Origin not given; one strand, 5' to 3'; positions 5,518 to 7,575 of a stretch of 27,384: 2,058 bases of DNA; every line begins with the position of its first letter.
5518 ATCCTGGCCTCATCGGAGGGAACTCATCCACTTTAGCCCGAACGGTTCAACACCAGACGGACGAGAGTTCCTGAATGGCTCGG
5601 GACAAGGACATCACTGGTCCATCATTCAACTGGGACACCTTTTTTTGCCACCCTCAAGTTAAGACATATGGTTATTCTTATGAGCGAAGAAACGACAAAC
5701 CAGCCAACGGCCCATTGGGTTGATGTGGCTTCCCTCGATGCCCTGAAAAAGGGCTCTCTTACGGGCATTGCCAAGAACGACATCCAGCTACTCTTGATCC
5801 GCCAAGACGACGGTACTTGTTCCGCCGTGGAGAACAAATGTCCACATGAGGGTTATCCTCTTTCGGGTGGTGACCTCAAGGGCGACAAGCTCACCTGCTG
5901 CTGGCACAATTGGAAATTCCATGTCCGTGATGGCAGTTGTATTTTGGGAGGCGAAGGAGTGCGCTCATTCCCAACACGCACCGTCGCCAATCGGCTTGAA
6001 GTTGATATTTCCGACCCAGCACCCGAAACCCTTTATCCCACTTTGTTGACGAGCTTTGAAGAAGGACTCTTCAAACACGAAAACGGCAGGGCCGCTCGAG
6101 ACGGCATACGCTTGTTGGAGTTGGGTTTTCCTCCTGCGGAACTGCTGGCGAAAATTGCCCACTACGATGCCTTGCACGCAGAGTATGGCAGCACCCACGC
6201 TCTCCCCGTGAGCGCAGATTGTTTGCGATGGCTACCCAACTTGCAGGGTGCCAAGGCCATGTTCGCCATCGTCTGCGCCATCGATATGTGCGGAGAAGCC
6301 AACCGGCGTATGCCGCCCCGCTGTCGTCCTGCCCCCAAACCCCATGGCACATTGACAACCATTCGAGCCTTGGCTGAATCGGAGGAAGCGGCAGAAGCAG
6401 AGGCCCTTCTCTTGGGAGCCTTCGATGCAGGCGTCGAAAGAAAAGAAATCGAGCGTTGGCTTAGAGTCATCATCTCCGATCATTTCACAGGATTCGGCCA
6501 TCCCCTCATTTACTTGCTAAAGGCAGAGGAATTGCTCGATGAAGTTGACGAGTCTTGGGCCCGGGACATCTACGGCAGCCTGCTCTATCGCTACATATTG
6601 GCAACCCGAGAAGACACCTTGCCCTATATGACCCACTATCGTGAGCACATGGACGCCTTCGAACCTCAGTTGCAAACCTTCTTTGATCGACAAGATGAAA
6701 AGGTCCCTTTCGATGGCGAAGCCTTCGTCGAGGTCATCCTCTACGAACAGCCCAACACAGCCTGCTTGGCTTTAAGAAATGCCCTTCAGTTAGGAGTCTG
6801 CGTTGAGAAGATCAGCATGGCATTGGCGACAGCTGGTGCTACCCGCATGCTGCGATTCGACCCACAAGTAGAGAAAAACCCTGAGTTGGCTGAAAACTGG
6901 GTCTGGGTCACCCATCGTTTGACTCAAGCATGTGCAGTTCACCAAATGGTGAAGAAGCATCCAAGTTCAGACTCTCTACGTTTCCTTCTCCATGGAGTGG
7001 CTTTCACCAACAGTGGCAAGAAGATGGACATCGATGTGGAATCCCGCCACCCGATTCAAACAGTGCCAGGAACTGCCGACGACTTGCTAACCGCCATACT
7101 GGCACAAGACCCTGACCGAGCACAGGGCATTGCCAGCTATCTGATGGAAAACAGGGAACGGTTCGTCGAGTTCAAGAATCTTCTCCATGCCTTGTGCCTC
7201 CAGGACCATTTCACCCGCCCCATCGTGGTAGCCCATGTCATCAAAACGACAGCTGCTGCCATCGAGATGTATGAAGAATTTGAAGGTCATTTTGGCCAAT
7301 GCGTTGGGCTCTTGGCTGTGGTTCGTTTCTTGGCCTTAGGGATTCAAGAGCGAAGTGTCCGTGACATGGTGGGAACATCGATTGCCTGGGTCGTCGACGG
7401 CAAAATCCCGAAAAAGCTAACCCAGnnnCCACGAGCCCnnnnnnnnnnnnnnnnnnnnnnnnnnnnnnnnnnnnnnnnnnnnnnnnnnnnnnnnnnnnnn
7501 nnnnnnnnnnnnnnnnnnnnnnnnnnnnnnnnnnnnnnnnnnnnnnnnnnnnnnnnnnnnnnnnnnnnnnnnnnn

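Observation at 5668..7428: NirD-type Rieske domain fused to a large uncharacterised all-alpha domain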

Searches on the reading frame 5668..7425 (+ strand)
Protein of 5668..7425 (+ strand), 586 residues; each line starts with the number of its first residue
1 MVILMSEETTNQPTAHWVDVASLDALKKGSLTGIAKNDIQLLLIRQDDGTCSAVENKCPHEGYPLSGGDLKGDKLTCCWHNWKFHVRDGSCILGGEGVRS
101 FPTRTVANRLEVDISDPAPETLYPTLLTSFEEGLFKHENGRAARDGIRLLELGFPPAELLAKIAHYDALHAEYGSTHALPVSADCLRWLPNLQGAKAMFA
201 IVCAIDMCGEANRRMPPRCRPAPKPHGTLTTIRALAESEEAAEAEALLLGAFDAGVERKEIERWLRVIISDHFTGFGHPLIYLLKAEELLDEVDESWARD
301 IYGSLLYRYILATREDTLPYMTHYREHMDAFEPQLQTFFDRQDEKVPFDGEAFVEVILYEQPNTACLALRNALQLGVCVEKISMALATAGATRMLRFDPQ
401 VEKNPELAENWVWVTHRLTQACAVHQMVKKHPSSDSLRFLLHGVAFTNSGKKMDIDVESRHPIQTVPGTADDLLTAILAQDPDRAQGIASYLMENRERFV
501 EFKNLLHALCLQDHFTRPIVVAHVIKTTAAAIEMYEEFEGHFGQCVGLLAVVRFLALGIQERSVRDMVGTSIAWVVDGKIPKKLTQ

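Call 3: search_protein_families(library=pfam, proteins=[window:5668-7425:+], max_evalue=1)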
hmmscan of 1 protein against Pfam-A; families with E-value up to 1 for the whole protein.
window:5668-7425:+ (586 aa): 2 families
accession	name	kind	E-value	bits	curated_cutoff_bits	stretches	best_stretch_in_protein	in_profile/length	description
PF00355.32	Rieske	-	1.9e-17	63.4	20.3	1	16-93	1-77/88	Rieske [2Fe-2S] domain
PF13806.12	Rieske_2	-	2.2e-05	24.7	27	1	16-112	1-103/104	Rieske-like [2Fe-2S] domain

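Call 4: search_protein_families(library=ncbifam, proteins=[window:5668-7425:+], max_evalue=1)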
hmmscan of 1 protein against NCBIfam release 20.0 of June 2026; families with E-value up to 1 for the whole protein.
window:5668-7425:+ (586 aa): 10 families
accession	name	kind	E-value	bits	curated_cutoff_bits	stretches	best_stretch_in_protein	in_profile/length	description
NF052579.1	BetMthstMoxSdmAMthl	equivalog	4.7e-10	38.9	600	1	11-86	12-87/351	4beta-methylsterol monooxygenase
TIGR02378.1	nirD_assim_sml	equivalog_domain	3e-09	37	74.65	1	17-112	2-103/105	nitrite reductase small subunit NirD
NF041683.1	ant_diox_AndAb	equivalog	2e-07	31.1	150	1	16-113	1-99/100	anthranilate 1,2-dioxygenase ferredoxin subunit AndAb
NF058607.1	GlBtMonoOxGbcA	equivalog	0.00029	19.4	670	1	27-96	67-136/420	glycine betaine monooxygenase oxygenase subunit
TIGR02377.1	MocE_fam_FeS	subfamily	0.0013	18.7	136.15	1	17-114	2-101/101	MocE family 2Fe-2S type ferredoxin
NF042948.2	3PPDioc_HcaC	equivalog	0.0014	18.9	150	1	19-115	5-103/105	3-phenylpropionate/cinnamic acid dioxygenase ferredoxin subunit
NF042946.1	3PPDioc_HcaE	equivalog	0.0025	16.9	830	1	40-90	63-113/450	3-phenylpropionate/cinnamic acid dioxygenase subunit alpha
NF007422.0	PRK09965.1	equivalog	0.0045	17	113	1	44-116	28-102/106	bifunctional 3-phenylpropionate/cinnamic acid dioxygenase ferredoxin subunit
NF041684.1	ant_diox_AndAc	equivalog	0.073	11.6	750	1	38-87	69-119/418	anthranilate 1,2-dioxygenase large subunit AndAc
NF041174.1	SDX_Thmprot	equivalog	0.085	13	170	1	17-91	2-76/109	sulredoxin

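Call 5: search_solved_structures(query=window:5668-7425:+, max_evalue=1, show_alignments=2)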
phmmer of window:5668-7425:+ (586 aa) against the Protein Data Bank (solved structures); distinct sequences matched with E-value up to 1: 57.
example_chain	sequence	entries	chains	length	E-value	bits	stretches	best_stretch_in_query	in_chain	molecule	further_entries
6wn3_A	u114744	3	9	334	5.9e-07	31.7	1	16-92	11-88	SxtT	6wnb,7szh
2qpz_A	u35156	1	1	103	1.5e-06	30.4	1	14-115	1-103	Naphthalene 1,2-dioxygenase system ferredoxin subunit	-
6wnc_A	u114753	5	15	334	2.1e-06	29.9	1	16-92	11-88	SxtDIOX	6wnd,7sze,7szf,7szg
5bok_A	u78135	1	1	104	1.6e-05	27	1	15-105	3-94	Ferredoxin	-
7fhr_A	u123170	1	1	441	2.8e-05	26.2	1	40-91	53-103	Putative Phthalate 4,5-dioxygenase, subunit alpha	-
4emj_B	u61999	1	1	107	5e-05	25.4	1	42-115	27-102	Toluene 1,2-dioxygenase system ferredoxin subunit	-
3dqy_A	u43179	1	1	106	5e-05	25.4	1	42-115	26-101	Toluene 1,2-dioxygenase system ferredoxin subunit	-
7qwt_A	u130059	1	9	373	6.8e-05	24.9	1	41-103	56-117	Rieske (2Fe-2S) domain protein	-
2e4p_A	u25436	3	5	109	0.00012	24.1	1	21-115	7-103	Biphenyl dioxygenase ferredoxin subunit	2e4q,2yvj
4p1c_H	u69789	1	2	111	0.00016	23.6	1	20-93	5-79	Toluene-4-monooxygenase system ferredoxin subunit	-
1vm9_A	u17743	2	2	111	0.00021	23.3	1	20-93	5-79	Toluene-4-monooxygenase system protein C | Toluene-4-monooxygenase system ferredoxin subunit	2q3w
4p1b_H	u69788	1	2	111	0.00022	23.2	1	20-93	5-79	Toluene-4-monooxygenase system ferredoxin subunit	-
3gb4_A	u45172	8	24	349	0.00022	23.2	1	35-100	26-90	DdmC | Dicamba O-demethylase, oxygenase component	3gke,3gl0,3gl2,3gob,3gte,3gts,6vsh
1fqt_A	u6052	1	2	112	0.00026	23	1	44-114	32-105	RIESKE-TYPE FERREDOXIN OF BIPHENYL DIOXYGENASE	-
6y9c_A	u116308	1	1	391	0.00037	22.5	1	40-94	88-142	Carnitine monooxygenase oxygenase subunit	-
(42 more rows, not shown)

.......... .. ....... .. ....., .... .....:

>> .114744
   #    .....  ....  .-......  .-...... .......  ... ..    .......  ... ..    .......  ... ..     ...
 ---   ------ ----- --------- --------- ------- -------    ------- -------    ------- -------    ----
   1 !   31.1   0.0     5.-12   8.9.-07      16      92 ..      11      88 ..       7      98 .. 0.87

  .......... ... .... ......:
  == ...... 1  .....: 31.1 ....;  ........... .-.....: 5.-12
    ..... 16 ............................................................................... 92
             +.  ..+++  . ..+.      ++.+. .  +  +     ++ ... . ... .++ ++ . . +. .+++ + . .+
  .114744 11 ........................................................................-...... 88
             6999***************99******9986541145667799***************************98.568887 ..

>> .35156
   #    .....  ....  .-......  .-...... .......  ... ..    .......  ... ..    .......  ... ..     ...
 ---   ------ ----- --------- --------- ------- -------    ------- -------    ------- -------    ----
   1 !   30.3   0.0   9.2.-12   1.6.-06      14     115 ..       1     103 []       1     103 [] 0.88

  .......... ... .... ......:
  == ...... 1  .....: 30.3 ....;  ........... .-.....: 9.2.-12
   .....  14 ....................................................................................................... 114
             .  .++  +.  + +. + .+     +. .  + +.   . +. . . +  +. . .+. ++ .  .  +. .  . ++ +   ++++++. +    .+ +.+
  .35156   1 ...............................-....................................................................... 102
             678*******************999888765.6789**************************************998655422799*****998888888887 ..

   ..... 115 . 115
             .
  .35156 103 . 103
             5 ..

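Call 6: find_homologous_proteins(query=window:5668-7425:+, max_evalue=0.001)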
Query window:5668-7425:+ (586 aa): 165 proteins with E <= 0.001 among 8000 candidates; the best 120 are listed.
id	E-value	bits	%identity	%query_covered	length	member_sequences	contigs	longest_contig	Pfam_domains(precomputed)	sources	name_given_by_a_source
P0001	0.0e+0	1361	100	100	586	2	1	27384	PF00355.33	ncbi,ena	-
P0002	1.8e-236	805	61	98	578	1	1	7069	PF00355.33,PF13806.13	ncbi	-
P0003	1.2e-229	782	59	99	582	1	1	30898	PF00355.33,PF13806.13,PF22543.3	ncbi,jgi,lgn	ncbi:MAG: nitrite reductase/ring-hydroxylating ferredoxin subunit [Planctomycetota bacterium]|jgi:ni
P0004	6.5e-226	770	59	99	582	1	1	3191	PF00355.33,PF13806.13,PF22543.3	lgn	-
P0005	2.8e-222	758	58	99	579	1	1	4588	PF00355.33,PF13806.13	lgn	-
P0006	8.9e-175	601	50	98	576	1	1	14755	PF00355.33,PF13806.13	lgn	-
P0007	2.2e-169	583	48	99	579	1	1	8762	PF00355.33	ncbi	-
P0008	1.6e-168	580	50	94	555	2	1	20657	PF00355.33,PF13806.13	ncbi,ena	-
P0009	1.1e-166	574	49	94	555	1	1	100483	PF00355.33,PF13806.13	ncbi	-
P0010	1.4e-163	564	47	99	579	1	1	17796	PF00355.33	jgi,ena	-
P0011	5.2e-163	562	48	97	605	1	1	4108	PF00355.33,PF13806.13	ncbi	ncbi:MAG: Rieske 2Fe-2S domain-containing protein [Candidatus Krumholzibacteriia bacterium]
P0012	8.2e-163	561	49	93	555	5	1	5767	PF00355.33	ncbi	-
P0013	1.3e-162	561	47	100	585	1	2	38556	PF00355.33,PF13806.13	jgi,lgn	jgi:nitrite reductase/ring-hydroxylating ferredoxin subunit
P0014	1.8e-162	560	47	98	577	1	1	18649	PF00355.33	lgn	-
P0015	3.1e-162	559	48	99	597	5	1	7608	PF00355.33,PF13806.13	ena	-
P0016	2.6e-161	556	47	99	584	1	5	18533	PF00355.33,PF13806.13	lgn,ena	-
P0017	4.6e-161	556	46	98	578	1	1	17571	PF00355.33,PF13806.13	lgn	-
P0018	1.0e-160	554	46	98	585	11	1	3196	PF00355.33,PF13806.13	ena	-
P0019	1.2e-160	554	46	98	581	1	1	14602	PF00355.33,PF13806.13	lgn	-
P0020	1.3e-160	554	47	99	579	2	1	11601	PF00355.33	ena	-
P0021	2.6e-160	553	47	98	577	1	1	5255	PF00355.33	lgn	-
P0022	3.2e-160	553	47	98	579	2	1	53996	PF00355.33,PF13806.13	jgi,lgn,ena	-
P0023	2.0e-159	550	47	99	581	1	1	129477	PF00355.33,PF13806.13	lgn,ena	-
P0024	1.6e-157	544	47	97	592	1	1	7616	PF00355.33,PF13806.13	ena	-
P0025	4.5e-156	539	45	98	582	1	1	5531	PF00355.33,PF13806.13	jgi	-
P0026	1.3e-155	537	45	99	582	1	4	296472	PF00355.33,PF13806.13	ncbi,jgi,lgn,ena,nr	ncbi:MAG: hypothetical protein CMJ89_17720 [Planctomycetes bacterium]|jgi:nitrite reductase/ring-hyd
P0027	2.3e-155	537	46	97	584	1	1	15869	PF00355.33,PF13806.13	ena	-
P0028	4.8e-155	536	45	99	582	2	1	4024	PF00355.33,PF13806.13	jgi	-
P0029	5.3e-155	536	46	98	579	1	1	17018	PF00355.33,PF13806.13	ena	-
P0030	5.8e-155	535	47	97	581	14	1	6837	PF00355.33,PF13806.13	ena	-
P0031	5.9e-155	535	45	98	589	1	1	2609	PF00355.33,PF13806.13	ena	-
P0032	6.0e-155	535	46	98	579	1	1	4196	PF00355.33,PF13806.13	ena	-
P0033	8.7e-154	531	46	97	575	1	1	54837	PF00355.33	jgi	jgi:nitrite reductase/ring-hydroxylating ferredoxin subunit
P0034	8.8e-154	531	44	98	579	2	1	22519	PF00355.33,PF13806.13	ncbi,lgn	-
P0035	3.1e-152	526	46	97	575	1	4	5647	PF00355.33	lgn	-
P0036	3.6e-152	526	46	97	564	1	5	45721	PF00355.33,PF13806.13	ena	-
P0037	4.0e-152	526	46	98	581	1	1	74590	PF00355.33,PF13806.13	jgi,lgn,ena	-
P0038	4.0e-151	523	44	99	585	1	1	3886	PF00355.33,PF13806.13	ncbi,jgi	ncbi:MAG: nitrite reductase/ring-hydroxylating ferredoxin subunit [Candidatus Paceibacteria bacteriu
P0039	4.4e-151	523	44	99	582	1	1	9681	PF00355.33,PF13806.13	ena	-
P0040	4.4e-150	519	45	99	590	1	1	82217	PF00355.33,PF13806.13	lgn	-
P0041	9.3e-150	518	45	97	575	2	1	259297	PF00355.33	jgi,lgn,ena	-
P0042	9.4e-150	518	46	99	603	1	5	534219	PF00355.33,PF13806.13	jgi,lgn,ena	-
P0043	1.5e-149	518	45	99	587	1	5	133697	PF00355.33,PF13806.13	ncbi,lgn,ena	-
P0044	4.7e-148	513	46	97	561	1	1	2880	PF00355.33,PF13806.13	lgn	-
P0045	4.7e-148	513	44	97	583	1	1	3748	PF00355.33,PF13806.13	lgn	-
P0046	6.4e-148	512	46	98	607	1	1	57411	PF00355.33,PF13806.13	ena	-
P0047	1.1e-147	511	42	98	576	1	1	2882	PF00355.33,PF13806.13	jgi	jgi:nitrite reductase/ring-hydroxylating ferredoxin subunit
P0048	1.6e-147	511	45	98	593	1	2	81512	PF00355.33,PF13806.13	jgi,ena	-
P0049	3.4e-147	510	45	98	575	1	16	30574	PF00355.33,PF13806.13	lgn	-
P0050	6.4e-147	509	44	97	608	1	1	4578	PF00355.33,PF13806.13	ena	-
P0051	6.5e-147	509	44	97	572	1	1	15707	PF00355.33,PF13806.13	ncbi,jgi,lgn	ncbi:MAG: nitrite reductase/ring-hydroxylating ferredoxin subunit [Planctomycetota bacterium]|jgi:ni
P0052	1.0e-146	508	44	98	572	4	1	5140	PF00355.33,PF13806.13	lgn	-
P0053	1.1e-146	508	45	98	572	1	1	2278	PF00355.33,PF13806.13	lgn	-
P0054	1.3e-146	508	43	97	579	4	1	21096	PF00355.33,PF13806.13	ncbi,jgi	ncbi:MAG: nitrite reductase/ring-hydroxylating ferredoxin subunit [Planctomycetota bacterium]|jgi:ni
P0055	1.6e-145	504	44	99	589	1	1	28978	PF00355.33,PF13806.13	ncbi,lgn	-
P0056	1.7e-145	504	45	99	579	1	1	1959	PF00355.33,PF13806.13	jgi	-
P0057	1.8e-145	504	46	98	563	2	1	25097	PF00355.33,PF13806.13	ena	-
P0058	2.4e-145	504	47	98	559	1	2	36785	PF00355.33,PF13806.13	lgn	-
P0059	2.7e-145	503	44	99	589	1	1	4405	PF00355.33,PF13806.13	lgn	-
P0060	2.9e-145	503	45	98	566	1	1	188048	PF00355.33,PF13806.13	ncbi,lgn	ncbi:MAG: Rieske (2Fe-2S) protein [Acidobacteriota bacterium]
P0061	5.8e-144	499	44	98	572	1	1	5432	PF00355.33,PF13806.13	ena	-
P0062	6.4e-144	499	45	95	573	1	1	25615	PF00355.33,PF13806.13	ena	-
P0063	1.5e-143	498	43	98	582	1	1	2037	PF00355.33,PF13806.13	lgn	-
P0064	1.6e-143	498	44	99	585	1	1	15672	PF00355.33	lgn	-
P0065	2.3e-143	497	43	99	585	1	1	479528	PF00355.33,PF13806.13,PF22543.3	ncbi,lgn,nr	ncbi:MAG: Rieske (2Fe-2S) protein [Planctomycetota bacterium]|nr:MAG: Rieske (2Fe-2S) protein [Planc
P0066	2.7e-143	497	45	95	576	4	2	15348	PF00355.33,PF13806.13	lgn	-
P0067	3.1e-143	497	44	97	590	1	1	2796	PF00355.33,PF13806.13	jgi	jgi:nitrite reductase/ring-hydroxylating ferredoxin subunit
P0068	1.6e-142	494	45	98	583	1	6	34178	PF00355.33,PF13806.13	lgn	-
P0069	2.4e-142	494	43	94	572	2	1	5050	PF00355.33,PF13806.13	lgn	-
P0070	3.5e-142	493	43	98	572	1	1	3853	PF00355.33,PF13806.13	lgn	-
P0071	4.8e-141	489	44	98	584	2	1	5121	PF00355.33,PF13806.13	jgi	-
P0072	5.3e-141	489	44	97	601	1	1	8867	PF00355.33,PF13806.13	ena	-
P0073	8.0e-141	489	44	95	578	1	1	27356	PF00355.33,PF13806.13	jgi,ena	-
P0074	1.9e-140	487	42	98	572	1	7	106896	PF00355.33,PF13806.13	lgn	-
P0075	2.7e-140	487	43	99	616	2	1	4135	PF00355.33,PF13806.13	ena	-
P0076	3.4e-140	487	42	98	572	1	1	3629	PF00355.33,PF13806.13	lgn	-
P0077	3.8e-140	486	43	98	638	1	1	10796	PF00355.33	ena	-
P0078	3.9e-140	486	43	97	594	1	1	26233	PF00355.33,PF13806.13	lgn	-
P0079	4.1e-140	486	43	97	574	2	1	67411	PF00355.33,PF13806.13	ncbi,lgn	-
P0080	2.6e-139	484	44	94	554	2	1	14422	PF00355.33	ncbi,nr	ncbi:MAG: Rieske (2Fe-2S) protein, partial [Planctomycetes bacterium]|nr:Rieske (2Fe-2S) protein [Pl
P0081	5.8e-139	483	43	93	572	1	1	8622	PF00355.33,PF13806.13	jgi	jgi:nitrite reductase/ring-hydroxylating ferredoxin subunit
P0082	5.9e-139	483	43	98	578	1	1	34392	PF00355.33,PF13806.13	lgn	-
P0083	1.2e-138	482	42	93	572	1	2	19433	PF00355.33,PF13806.13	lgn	-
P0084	1.2e-138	481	43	97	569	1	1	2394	PF00355.33,PF13806.13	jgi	-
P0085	1.6e-138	481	42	96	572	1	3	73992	PF00355.33,PF13806.13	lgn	-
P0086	2.7e-138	480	43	98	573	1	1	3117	PF00355.33,PF13806.13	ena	-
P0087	8.3e-137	475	43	97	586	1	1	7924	PF00355.33,PF13806.13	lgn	-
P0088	2.1e-136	474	43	98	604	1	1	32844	PF00355.33,PF13806.13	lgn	-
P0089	2.8e-136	474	44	94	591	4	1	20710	PF00355.33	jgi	-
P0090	4.0e-136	473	41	98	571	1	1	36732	PF00355.33,PF13806.13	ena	-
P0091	5.9e-136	473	42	93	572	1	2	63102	PF00355.33,PF13806.13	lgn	-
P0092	2.2e-135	471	41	98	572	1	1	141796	PF00355.33,PF13806.13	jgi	-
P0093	9.6e-133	462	42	98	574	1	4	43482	PF00355.33,PF13806.13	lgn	-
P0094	3.4e-131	457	42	97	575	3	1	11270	PF00355.33,PF13806.13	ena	-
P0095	2.8e-130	454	41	99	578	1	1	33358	PF00355.33,PF13806.13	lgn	-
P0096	5.3e-130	453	41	96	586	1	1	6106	PF00355.33,PF13806.13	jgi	-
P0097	6.7e-130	453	41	98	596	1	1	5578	PF00355.33,PF13806.13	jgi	jgi:nitrite reductase/ring-hydroxylating ferredoxin subunit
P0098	1.1e-129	452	40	98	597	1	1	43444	PF00355.33,PF13806.13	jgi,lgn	jgi:nitrite reductase/ring-hydroxylating ferredoxin subunit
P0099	2.5e-129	451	42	97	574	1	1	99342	PF00355.33,PF13806.13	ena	-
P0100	3.2e-126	440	42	93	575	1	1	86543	PF00355.33,PF13806.13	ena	-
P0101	4.2e-124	433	40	97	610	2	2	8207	PF00355.33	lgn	-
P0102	4.5e-124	433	41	93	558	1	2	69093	PF00355.33,PF13806.13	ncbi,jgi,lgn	ncbi:MAG: nitrite reductase/ring-hydroxylating ferredoxin subunit [Planctomycetota bacterium]|jgi:ni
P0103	8.8e-124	432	40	98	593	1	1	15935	PF00355.33,PF13806.13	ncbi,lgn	-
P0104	1.8e-123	431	41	97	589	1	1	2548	PF00355.33,PF13806.13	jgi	-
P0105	6.1e-122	426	40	99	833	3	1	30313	PF00355.33,PF13806.13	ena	-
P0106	4.3e-120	420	40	99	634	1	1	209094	PF00355.33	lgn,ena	-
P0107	5.0e-110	387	38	99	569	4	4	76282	PF00355.33,PF13806.13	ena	-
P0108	6.4e-109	383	46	70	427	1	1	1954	PF00355.33,PF13806.13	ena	-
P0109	5.0e-108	380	37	97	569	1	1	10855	PF00355.33,PF13806.13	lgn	-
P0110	2.3e-107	378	38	99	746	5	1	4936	PF13508.14,PF08445.17,PF00355.33,PF13806.13,PF00583.32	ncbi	-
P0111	2.5e-107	378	38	97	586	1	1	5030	PF00355.33,PF13806.13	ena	-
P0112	2.6e-107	378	36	97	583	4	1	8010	PF00355.33,PF13806.13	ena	-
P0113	5.1e-104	367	36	98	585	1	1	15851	PF00355.33,PF13806.13,PF22543.3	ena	-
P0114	1.6e-102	362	37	97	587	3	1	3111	PF00355.33,PF13806.13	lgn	-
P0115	1.2e-101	359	36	97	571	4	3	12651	PF00355.33,PF13806.13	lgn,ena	-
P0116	2.3e-100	355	37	98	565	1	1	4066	PF00355.33,PF13806.13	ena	-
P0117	1.3e-99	353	37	94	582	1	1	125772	PF00355.33,PF13806.13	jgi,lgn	jgi:nitrite reductase/ring-hydroxylating ferredoxin subunit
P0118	3.6e-98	348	35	97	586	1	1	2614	PF00355.33,PF13806.13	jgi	jgi:nitrite reductase/ring-hydroxylating ferredoxin subunit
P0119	1.5e-97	346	35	97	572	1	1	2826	PF00355.33,PF13806.13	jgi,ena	-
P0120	3.1e-97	345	36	97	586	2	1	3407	PF00355.33,PF13806.13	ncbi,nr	ncbi:MAG: Rieske 2Fe-2S domain-containing protein [Deltaproteobacteria bacterium]|nr:Rieske 2Fe-2S d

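Call 11: find_encoding_contigs(protein=P0026, flank=6000, max_places=1)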
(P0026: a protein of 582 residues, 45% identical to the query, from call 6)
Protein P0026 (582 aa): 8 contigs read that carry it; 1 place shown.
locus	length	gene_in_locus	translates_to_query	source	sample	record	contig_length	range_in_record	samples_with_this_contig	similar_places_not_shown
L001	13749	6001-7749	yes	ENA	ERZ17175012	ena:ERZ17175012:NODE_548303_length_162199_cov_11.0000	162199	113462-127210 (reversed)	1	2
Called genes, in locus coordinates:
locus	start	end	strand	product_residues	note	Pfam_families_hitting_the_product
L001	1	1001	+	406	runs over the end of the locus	PF01098:FTSW_RODA_SPOVE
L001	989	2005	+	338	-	PF23457:LysM2_NFP (faint), PF01476:LysM (weak)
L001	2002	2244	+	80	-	-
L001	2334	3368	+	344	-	PF03033:Glyco_transf_28, PF04101:Glyco_tran_28_C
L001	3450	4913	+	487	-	PF01225:Mur_ligase, PF08245:Mur_ligase_M, PF02875:Mur_ligase_C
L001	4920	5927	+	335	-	PF01565:FAD_binding_4, PF02873:MurB_C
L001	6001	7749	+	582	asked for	PF00355:Rieske, PF13806:Rieske_2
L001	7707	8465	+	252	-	-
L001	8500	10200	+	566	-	PF07973:tRNA_SAD, PF00587:tRNA-synt_2b, PF03129:HGTP_anticodon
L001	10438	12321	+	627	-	PF13517:FG-GAP_3, PF13415:Beta-prop_FBX42, PF24981:Beta-prop_ATRN-LZTR1, PF24996:NANM, PF24681:Kelch_KLHDC2_KLHL20_DRC7, PF25210:Kelch_FKB95, PF13415:Beta-prop_FBX42, PF01344:Kelch_1, +7 more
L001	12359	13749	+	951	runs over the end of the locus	PF00069:Pkinase, PF07714:PK_Tyr_Ser-Thr, PF03781:FGE-sulfatase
